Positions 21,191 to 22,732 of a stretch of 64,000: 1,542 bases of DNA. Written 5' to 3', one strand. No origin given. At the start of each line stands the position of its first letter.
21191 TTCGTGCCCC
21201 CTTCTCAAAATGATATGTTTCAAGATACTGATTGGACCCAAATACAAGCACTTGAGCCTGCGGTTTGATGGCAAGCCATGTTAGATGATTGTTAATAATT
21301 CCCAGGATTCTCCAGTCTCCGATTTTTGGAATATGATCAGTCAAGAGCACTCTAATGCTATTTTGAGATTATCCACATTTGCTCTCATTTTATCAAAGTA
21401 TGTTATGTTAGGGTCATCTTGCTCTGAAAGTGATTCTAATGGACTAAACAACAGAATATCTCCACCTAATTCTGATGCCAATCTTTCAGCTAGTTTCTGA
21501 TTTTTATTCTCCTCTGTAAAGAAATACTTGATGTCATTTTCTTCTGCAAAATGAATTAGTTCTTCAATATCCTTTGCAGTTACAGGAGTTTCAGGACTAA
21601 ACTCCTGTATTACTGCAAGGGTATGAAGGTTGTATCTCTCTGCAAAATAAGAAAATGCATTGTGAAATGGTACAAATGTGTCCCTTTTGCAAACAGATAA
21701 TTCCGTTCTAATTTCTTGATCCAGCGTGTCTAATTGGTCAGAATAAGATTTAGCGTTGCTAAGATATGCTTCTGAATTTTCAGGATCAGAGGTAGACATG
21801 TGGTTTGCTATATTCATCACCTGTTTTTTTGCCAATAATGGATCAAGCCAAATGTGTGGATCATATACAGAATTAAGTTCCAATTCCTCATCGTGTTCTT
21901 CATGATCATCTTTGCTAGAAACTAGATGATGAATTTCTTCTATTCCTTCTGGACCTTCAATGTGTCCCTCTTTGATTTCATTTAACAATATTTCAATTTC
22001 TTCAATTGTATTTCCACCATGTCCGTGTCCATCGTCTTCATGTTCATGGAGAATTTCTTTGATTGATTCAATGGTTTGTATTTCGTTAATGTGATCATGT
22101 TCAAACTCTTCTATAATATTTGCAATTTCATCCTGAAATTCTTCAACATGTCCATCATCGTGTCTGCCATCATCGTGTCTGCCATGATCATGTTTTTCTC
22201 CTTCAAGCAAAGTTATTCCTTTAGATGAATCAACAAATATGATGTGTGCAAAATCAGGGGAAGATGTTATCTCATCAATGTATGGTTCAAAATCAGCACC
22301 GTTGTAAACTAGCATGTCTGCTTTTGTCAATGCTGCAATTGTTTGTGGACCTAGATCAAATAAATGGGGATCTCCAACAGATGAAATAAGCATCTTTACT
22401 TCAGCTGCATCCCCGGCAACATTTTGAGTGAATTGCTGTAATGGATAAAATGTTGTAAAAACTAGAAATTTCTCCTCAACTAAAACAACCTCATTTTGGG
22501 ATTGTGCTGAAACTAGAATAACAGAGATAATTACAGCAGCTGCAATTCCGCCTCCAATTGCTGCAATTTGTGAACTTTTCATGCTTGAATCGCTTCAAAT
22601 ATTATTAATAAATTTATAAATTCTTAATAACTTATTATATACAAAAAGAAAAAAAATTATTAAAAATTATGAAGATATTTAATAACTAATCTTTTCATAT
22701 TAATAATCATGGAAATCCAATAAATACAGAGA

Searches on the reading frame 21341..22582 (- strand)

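Call 39: search_protein_families(library=pfam, proteins=[window:21341-22582:-], max_evalue=0.001)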
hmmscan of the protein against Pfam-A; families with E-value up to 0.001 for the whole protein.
window:21341-22582:- (413 aa): 1 family
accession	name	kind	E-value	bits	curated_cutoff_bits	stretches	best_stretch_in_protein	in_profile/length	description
PF01297.22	ZnuA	-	3.7e-74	250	29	1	41-407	1-261/263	Zinc-uptake complex component A periplasmic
